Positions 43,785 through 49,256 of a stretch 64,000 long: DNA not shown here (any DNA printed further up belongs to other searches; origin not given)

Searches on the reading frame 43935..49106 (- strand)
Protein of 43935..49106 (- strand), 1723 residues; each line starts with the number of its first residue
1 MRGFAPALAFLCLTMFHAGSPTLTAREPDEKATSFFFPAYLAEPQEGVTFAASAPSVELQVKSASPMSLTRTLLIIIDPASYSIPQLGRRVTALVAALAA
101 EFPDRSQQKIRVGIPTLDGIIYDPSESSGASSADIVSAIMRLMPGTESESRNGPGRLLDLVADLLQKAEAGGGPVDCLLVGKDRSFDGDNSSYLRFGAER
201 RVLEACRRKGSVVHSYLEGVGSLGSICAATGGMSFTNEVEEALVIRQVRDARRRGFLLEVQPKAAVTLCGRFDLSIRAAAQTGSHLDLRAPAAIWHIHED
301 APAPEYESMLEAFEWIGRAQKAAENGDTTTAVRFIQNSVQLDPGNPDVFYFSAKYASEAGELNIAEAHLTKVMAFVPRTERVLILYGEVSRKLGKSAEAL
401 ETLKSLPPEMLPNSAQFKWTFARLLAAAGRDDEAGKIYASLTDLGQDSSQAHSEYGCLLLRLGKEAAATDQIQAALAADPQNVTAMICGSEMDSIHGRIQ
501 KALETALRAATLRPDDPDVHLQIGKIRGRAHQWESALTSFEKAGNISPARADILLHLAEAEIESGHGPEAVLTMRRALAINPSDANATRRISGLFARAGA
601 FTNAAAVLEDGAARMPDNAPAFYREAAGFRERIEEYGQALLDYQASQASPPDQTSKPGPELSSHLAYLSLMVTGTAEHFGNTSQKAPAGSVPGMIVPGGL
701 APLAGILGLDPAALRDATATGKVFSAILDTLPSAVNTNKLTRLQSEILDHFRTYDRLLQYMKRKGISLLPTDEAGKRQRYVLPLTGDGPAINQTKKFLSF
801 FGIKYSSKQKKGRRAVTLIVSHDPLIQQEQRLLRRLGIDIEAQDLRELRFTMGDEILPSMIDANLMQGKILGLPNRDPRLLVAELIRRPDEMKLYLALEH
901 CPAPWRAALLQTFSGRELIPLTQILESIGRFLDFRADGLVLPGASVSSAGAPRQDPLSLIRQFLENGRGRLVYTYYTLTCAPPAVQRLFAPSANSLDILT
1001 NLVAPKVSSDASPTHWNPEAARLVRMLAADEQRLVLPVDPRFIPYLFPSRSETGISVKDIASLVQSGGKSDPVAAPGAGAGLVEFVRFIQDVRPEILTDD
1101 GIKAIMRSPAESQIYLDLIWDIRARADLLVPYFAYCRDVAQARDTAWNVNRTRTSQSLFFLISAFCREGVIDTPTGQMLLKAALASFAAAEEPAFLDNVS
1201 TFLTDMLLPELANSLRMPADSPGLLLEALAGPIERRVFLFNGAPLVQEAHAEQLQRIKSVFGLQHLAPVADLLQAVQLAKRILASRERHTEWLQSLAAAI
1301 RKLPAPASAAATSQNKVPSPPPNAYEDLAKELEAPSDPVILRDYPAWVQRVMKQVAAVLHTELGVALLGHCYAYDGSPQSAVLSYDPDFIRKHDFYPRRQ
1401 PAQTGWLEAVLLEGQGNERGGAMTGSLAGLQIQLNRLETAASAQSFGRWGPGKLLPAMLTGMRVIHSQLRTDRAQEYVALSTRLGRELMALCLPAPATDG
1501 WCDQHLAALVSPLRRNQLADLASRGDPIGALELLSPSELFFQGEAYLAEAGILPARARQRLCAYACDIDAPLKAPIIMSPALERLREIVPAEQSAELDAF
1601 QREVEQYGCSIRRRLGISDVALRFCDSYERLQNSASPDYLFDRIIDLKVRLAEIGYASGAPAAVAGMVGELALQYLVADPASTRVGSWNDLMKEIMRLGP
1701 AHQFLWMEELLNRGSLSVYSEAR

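Call 37: search_protein_families(library=pfam, proteins=[window:43935-49106:-], max_evalue=0.001)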
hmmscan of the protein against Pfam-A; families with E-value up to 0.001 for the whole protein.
window:43935-49106:- (1723 aa): 9 families
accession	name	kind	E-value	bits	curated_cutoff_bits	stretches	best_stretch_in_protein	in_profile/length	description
PF14559.12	TPR_19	-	1e-17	64.6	25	1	530-586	4-60/68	Tetratricopeptide repeat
PF13428.12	TPR_14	-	8.3e-13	48.1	23.5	0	552-588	2-38/44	Tetratricopeptide repeat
PF07719.23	TPR_2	-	4.4e-12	45.6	27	0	450-482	2-34/34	Tetratricopeptide repeat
PF23914.1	TPR_CcmH_CycH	-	1.5e-10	41.6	42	1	504-618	36-154/158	Cytochrome c-type biogenesis protein H TPR domain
PF13414.12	TPR_11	-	1.9e-09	37.5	26.8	0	497-526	8-37/42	TPR repeat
PF13429.12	TPR_15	-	7.2e-06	26.1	26.2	0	311-436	145-269/280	Tetratricopeptide repeat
PF13371.12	TPR_9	-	1.2e-05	25.6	35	0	498-553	10-65/73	Tetratricopeptide repeat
PF13431.12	TPR_17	-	0.00013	22.4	24.4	0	507-537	3-33/34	Tetratricopeptide repeat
PF13432.12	TPR_16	-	0.00075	20.3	32.7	0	557-616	3-62/65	Tetratricopeptide repeat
